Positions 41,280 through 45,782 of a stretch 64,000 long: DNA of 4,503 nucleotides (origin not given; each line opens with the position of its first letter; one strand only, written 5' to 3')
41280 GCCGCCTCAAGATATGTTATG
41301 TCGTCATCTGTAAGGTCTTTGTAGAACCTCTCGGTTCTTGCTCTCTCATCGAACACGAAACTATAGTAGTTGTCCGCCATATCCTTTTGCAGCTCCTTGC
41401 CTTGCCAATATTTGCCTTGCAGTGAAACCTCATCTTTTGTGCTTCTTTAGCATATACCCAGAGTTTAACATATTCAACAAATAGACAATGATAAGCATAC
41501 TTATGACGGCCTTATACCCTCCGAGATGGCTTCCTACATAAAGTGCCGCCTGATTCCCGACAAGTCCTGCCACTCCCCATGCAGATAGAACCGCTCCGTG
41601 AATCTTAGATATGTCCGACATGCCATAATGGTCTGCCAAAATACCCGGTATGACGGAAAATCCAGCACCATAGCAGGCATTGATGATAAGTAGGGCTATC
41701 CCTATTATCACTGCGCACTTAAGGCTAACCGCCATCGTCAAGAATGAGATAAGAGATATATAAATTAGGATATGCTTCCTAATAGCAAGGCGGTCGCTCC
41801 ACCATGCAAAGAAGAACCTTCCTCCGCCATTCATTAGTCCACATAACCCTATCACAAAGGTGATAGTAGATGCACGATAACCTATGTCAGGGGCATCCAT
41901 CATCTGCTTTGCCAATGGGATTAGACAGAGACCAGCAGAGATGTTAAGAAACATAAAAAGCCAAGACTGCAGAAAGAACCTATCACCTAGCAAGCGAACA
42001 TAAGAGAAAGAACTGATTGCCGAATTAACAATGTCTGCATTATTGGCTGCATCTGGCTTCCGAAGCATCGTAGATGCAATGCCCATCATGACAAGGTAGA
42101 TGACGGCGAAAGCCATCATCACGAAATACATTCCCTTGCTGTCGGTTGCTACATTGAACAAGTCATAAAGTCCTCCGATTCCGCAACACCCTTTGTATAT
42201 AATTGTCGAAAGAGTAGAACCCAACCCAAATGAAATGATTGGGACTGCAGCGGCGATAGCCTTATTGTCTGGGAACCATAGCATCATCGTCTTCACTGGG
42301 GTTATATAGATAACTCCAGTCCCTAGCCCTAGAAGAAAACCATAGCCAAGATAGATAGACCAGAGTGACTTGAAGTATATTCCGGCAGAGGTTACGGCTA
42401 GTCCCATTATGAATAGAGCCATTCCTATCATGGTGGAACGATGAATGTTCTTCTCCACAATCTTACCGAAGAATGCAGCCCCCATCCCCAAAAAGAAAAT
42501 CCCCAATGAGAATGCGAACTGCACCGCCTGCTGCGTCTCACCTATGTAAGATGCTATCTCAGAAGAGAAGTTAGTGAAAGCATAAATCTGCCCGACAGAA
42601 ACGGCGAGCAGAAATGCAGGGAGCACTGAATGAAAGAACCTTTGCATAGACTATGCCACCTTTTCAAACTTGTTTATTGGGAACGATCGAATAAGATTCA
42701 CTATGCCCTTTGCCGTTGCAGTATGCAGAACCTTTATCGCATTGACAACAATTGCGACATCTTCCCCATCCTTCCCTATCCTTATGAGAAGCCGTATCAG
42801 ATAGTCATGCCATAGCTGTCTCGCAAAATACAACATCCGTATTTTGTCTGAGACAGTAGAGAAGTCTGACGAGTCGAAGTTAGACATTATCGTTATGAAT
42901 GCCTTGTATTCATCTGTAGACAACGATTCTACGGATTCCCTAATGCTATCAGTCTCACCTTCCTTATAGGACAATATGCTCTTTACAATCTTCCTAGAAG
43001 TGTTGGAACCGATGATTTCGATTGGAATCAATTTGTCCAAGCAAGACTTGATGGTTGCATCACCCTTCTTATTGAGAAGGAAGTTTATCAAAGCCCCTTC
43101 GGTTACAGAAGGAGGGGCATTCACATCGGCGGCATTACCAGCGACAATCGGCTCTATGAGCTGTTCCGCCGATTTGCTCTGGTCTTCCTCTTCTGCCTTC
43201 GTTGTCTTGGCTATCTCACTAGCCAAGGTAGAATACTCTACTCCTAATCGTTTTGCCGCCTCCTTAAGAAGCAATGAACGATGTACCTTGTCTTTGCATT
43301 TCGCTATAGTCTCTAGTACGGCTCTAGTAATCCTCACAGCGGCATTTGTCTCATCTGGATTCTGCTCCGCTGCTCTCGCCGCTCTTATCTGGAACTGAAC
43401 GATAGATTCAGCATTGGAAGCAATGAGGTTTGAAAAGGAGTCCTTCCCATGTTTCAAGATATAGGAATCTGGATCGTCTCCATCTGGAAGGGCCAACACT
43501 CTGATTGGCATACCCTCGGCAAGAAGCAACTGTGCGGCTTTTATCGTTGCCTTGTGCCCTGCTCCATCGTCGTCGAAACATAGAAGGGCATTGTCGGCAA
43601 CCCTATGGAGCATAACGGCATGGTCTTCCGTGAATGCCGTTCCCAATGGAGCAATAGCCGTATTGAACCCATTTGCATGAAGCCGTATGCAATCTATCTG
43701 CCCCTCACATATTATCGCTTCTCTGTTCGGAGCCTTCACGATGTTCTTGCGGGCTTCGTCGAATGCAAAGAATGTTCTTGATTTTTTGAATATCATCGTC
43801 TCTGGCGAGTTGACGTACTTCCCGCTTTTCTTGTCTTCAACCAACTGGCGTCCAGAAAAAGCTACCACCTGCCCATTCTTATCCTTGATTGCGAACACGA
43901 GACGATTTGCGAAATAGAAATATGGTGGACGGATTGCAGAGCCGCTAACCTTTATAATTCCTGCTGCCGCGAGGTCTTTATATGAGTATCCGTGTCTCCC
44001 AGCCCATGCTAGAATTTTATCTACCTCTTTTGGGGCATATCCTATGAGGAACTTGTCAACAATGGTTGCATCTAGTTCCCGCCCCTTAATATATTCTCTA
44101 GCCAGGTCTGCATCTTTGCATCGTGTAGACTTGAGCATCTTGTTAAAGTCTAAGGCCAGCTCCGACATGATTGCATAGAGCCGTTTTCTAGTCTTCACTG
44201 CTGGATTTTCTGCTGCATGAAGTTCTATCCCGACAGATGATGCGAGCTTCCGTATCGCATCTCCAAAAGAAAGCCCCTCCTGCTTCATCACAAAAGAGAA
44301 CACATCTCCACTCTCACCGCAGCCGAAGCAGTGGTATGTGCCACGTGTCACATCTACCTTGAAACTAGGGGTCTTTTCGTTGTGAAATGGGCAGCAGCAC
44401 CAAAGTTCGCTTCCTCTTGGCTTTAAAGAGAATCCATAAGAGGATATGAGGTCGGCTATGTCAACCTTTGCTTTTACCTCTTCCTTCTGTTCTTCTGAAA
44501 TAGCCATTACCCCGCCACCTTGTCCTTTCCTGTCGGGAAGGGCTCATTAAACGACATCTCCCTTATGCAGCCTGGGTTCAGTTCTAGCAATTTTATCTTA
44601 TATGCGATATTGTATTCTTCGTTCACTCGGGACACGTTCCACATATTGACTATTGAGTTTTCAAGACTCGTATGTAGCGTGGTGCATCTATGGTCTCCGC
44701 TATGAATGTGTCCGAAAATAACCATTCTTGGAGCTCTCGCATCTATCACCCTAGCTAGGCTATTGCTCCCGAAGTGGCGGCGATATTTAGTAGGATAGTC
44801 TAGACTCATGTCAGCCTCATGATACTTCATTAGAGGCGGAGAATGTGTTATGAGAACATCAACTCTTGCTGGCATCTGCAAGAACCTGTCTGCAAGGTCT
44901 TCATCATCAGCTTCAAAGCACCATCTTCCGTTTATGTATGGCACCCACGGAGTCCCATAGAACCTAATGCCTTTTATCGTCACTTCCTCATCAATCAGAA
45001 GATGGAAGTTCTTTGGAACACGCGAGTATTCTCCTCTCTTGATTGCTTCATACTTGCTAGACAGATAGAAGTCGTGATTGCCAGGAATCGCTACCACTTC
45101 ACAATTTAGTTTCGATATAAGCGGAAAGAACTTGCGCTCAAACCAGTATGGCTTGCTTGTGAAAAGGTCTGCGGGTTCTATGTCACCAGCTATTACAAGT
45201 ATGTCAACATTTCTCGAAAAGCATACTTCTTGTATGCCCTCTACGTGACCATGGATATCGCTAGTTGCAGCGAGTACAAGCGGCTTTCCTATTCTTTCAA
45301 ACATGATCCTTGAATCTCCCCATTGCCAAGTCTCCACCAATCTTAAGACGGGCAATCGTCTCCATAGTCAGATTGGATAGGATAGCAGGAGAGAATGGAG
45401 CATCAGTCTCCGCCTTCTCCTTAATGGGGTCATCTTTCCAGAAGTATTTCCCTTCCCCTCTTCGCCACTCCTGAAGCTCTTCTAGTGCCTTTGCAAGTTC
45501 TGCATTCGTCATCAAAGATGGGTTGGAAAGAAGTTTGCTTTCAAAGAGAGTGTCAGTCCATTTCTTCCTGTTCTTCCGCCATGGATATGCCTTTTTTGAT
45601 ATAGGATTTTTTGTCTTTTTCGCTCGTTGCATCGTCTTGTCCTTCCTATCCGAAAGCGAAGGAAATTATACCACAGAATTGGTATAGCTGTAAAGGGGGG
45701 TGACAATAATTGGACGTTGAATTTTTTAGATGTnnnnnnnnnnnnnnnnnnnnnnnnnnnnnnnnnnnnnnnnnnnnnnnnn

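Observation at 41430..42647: MFS transporter gene sandwiched between the primase and an unknown protein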

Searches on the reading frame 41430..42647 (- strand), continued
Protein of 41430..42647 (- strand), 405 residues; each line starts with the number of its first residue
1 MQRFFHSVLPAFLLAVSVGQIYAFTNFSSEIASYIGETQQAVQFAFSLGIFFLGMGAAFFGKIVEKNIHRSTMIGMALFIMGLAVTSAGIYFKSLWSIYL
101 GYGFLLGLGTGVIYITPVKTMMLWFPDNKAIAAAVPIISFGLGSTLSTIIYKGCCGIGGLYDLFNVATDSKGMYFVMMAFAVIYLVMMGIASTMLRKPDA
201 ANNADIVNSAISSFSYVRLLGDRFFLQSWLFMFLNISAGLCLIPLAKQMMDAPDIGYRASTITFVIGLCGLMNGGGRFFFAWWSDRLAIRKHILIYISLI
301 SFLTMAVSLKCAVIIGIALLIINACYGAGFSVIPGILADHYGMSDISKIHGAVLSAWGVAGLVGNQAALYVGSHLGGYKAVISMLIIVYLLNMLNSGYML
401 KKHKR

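Call 70: fold_search(model_id=the predicted structure, library=pdb)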
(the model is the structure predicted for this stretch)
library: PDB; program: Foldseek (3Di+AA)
matches with E <= 10: 738; with E <= 0.001: 417
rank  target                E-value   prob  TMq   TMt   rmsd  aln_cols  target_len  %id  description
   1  6zgs_A                2.7e-13  1.00  0.75  0.75   4.7       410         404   22  Crystal structure of a MFS transporter with bound 3-phenylpropanoic acid at 2.39 Angstroem resolution (released 2021-10-20)
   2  6hcl_A                2.9e-13  1.00  0.74  0.76   4.5       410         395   22  Crystal structure of a MFS transporter with Ligand at 2.69 Angstroem resolution (released 2019-07-03)
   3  6zgr_A                3.0e-13  1.00  0.76  0.77   5.1       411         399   21  Crystal structure of a MFS transporter with bound 1-hydroxynaphthalene-2-carboxylic acid at 2.67 Angstroem resolution (released 2021-10-20)
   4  6zgr_B                3.3e-13  1.00  0.75  0.83   3.5       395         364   21  Crystal structure of a MFS transporter with bound 1-hydroxynaphthalene-2-carboxylic acid at 2.67 Angstroem resolution (released 2021-10-20)
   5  6zgs_B                4.5e-13  1.00  0.76  0.84   3.8       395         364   22  Crystal structure of a MFS transporter with bound 3-phenylpropanoic acid at 2.39 Angstroem resolution (released 2021-10-20)
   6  6g9x_A                5.1e-13  1.00  0.75  0.77   4.5       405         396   22  Crystal structure of a MFS transporter at 2.54 Angstroem resolution (released 2019-07-03)
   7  6hcl_B                7.1e-13  1.00  0.74  0.81   4.0       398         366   22  Crystal structure of a MFS transporter with Ligand at 2.69 Angstroem resolution (released 2019-07-03)
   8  6g9x_B                1.2e-12  1.00  0.74  0.80   4.0       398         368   22  Crystal structure of a MFS transporter at 2.54 Angstroem resolution (released 2019-07-03)
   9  8hpk_A                5.4e-12  1.00  0.79  0.81   3.6       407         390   20  Crystal structure of the bacterial oxalate transporter OxlT in an oxalate-bound occluded form (released 2023-02-15)
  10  8hpj_A                8.8e-11  1.00  0.79  0.81   3.6       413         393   20  Crystal structure of the bacterial oxalate transporter OxlT in a ligand-free outward-facing form (released 2023-02-15)
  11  8hpj_D                1.1e-10  1.00  0.77  0.79   4.1       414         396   19  Crystal structure of the bacterial oxalate transporter OxlT in a ligand-free outward-facing form (released 2023-02-15)
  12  8uc0                  1.6e-09  1.00  0.78  0.75   4.5       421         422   15  Endogenous ligand bound FLVCR1 (released 2024-03-27)
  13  8ubx                  2.3e-09  1.00  0.78  0.76   4.4       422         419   16  Ethanolamine-bound FLVCR1 (released 2024-03-27)
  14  8ubz                  2.6e-09  1.00  0.79  0.77   4.4       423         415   15  Choline-bound FLVCR1 (released 2024-03-27)
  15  8uby                  3.6e-09  1.00  0.79  0.77   4.4       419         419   15  Choline-bound FLVCR1 (released 2024-03-27)
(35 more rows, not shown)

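Call 71: fold_search(model_id=the predicted structure, library=viral)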
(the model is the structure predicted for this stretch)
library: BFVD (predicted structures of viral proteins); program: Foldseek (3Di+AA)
matches with E <= 10: 205; with E <= 0.001: 18
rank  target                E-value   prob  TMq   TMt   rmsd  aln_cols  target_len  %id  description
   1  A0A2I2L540            3.5e-09  1.00  0.68  0.70   5.0       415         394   14  Transport protein (MFS general substrate transporter) [Orpheovirus IHUMI-LCC2]
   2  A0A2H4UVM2            3.5e-07  1.00  0.72  0.66   6.4       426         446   13  Major facilitator superfamily-like protein [Bodo saltans virus]
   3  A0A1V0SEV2            1.1e-06  1.00  0.59  0.62   6.4       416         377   12  MFS transporter [Hokovirus HKV1]
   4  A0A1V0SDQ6            1.1e-06  1.00  0.62  0.62   5.8       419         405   11  UNC93-like protein MFSD11 [Indivirus ILV1]
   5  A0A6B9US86            2.0e-06  1.00  0.69  0.64   5.9       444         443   13  (no name in the UniProt tables at hand)
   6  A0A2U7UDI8            7.7e-06  1.00  0.63  0.47   7.7       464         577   13  Uncharacterized protein [Pandoravirus neocaledonia]
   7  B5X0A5                1.5e-05  1.00  0.61  0.56   7.3       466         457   12  Uncharacterized protein [Helicoverpa armigera NPV NNg1]
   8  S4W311                2.0e-05  1.00  0.59  0.43   6.7       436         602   13  Uncharacterized protein [Pandoravirus salinus]
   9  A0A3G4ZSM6            2.9e-05  1.00  0.59  0.56   6.7       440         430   13  MFS transporter [Edafosvirus sp.]
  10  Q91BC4                1.0e-04  1.00  0.62  0.60   6.1       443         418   10  Uncharacterized protein [Spodoptera litura multicapsid nucleopolyhedrovirus]
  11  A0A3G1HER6            1.1e-04  1.00  0.43  0.43   9.8       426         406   12  Envelope protein UL43 [Human herpesvirus 3]
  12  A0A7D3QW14            1.1e-04  1.00  0.56  0.49   7.4       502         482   12  Uncharacterized protein [Fadolivirus FV1/VV64]
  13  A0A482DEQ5            2.9e-04  1.00  0.44  0.49   8.7       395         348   13  BMRF2 protein [Epstein-Barr virus (strain GD1)]
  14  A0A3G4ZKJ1            4.4e-04  1.00  0.52  0.48   7.3       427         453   12  MFS transporter [Terrestrivirus sp.]
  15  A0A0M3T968            4.4e-04  1.00  0.50  0.48  11.8       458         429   11  F22 [Felid gammaherpesvirus 1]
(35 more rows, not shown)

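Call 79: search_protein_families(library=ncbifam, alignment_id=A1, max_evalue=0.00001)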
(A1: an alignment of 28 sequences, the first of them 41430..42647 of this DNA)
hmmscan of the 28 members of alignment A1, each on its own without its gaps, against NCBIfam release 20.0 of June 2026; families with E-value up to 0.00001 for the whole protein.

A. member 1, window:41430-42647:- (405 aa): 3 families
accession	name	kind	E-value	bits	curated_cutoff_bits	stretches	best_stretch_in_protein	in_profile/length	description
NF049980.1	SfMCT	equivalog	2.4e-53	181.2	320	1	8-385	5-375/378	L-lactate MFS transporter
TIGR00890.1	2A0111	subfamily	1.9e-30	106.1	374.85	1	8-385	6-368/377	oxalate/formate antiport family MFS transporter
TIGR04259.1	oxa_formateAnti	equivalog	1.3e-20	73.6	335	1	8-404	6-396/405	oxalate/formate MFS antiporter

B. families by the number of members that match (of 28 scanned): 3 families
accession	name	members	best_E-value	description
NF049980.1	SfMCT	28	6.6e-58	L-lactate MFS transporter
TIGR00890.1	2A0111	28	9.8e-35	oxalate/formate antiport family MFS transporter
TIGR04259.1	oxa_formateAnti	28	7.9e-24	oxalate/formate MFS antiporter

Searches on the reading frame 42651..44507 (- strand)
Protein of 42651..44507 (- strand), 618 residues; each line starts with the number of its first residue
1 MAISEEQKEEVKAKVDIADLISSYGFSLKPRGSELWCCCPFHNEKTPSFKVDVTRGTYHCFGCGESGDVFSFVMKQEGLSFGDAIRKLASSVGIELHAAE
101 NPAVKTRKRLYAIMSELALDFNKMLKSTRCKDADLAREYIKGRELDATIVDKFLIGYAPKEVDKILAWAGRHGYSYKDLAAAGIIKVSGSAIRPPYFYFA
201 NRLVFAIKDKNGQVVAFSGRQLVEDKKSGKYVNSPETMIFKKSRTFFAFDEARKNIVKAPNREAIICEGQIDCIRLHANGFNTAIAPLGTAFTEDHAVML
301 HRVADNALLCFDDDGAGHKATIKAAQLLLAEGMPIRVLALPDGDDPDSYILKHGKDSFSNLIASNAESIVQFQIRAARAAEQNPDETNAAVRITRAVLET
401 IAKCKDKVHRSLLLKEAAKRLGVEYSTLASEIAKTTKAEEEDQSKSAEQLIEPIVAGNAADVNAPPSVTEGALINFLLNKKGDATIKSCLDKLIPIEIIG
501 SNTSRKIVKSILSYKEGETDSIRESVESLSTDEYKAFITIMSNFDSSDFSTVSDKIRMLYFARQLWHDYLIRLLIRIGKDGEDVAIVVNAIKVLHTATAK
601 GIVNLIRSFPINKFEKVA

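Call 3: search_protein_families(library=pfam, proteins=[window:42651-44507:-], max_evalue=0.01)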
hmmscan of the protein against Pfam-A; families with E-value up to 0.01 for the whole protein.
window:42651-44507:- (618 aa): 7 families
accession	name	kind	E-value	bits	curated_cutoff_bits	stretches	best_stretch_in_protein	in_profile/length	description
PF01807.25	Zn_ribbon_DnaG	-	3.9e-32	110.4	24.9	1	4-99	2-96/98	CHC2 zinc finger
PF08275.17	DNAG_N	-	1.2e-31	109.9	26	1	131-253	9-128/128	DNA primase catalytic core, N-terminal domain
PF13155.12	Toprim_2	-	3.4e-18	66.2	22.1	1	265-350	1-88/88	Toprim-like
PF13662.12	Toprim_4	-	5.6e-16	59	25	1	263-339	2-85/85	Toprim domain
PF13362.12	Toprim_3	-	2.9e-08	34.5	27.2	1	264-356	2-95/95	Toprim domain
PF01751.28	Toprim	-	1.9e-07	31.6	23.1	1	263-334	1-90/96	Toprim domain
PF10410.14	DnaB_bind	-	0.00014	22.5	20.6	1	371-424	2-54/56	DnaB-helicase binding domain of primase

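Call 5: search_protein_families(library=phrogs, proteins=[window:42651-44507:-], max_evalue=0.001)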
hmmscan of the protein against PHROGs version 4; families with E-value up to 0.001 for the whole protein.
window:42651-44507:- (618 aa): 14 families
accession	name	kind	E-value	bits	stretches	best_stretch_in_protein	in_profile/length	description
phrog_6444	-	DNA, RNA and nucleotide metabolism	3.9e-111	373.6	1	1-528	3-507/577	DNA primase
phrog_47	-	DNA, RNA and nucleotide metabolism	2.8e-56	192.6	1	15-375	29-345/947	DNA primase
phrog_11992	-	unknown function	2.8e-27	97.1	1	6-151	2-141/177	-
phrog_22657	-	unknown function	3.9e-26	92.1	1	10-351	11-346/1185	-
phrog_18097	-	DNA, RNA and nucleotide metabolism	2.2e-24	87.1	1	7-91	6-89/199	DNA primase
phrog_510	-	DNA, RNA and nucleotide metabolism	4.3e-21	76.3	1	5-109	14-119/667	DNA primase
phrog_360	-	DNA, RNA and nucleotide metabolism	3.1e-16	60.7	1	14-109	5-105/133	DNA primase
phrog_239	-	DNA, RNA and nucleotide metabolism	2.1e-13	51.1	1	39-376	45-330/801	DNA primase/helicase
phrog_6088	-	DNA, RNA and nucleotide metabolism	1.8e-09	37.6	1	31-403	18-332/772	DNA primase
phrog_5311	-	DNA, RNA and nucleotide metabolism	6.3e-08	32.3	1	37-87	100-154/692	helicase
phrog_26824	-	unknown function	8.7e-07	28.4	1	38-88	29-83/868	-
phrog_2304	-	DNA, RNA and nucleotide metabolism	3.8e-05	24.9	1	15-70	13-68/133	DNA primase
phrog_5629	-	DNA, RNA and nucleotide metabolism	0.00025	20.2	1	9-154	5-142/930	DNA primase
phrog_849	-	DNA, RNA and nucleotide metabolism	0.00028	21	1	257-366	234-344/435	DNA primase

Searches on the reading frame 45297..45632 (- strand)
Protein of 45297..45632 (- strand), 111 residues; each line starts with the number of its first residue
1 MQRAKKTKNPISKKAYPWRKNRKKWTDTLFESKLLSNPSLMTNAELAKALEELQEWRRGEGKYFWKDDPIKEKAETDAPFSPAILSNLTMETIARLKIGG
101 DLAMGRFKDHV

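Call 3: search_protein_families(library=pfam, proteins=[window:45297-45632:-], max_evalue=0.01)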
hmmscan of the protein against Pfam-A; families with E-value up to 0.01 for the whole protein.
window:45297-45632:- (111 aa): 0 families

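Call 66: search_protein_families(library=pfam, proteins=[window:45297-45632:-], max_evalue=1)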
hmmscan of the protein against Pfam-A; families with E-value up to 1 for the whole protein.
window:45297-45632:- (111 aa): 1 family
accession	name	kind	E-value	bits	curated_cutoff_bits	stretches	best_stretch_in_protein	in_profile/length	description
PF03297.21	Ribosomal_S25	-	0.16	12.6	28.8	1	2-56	3-54/101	S25 ribosomal protein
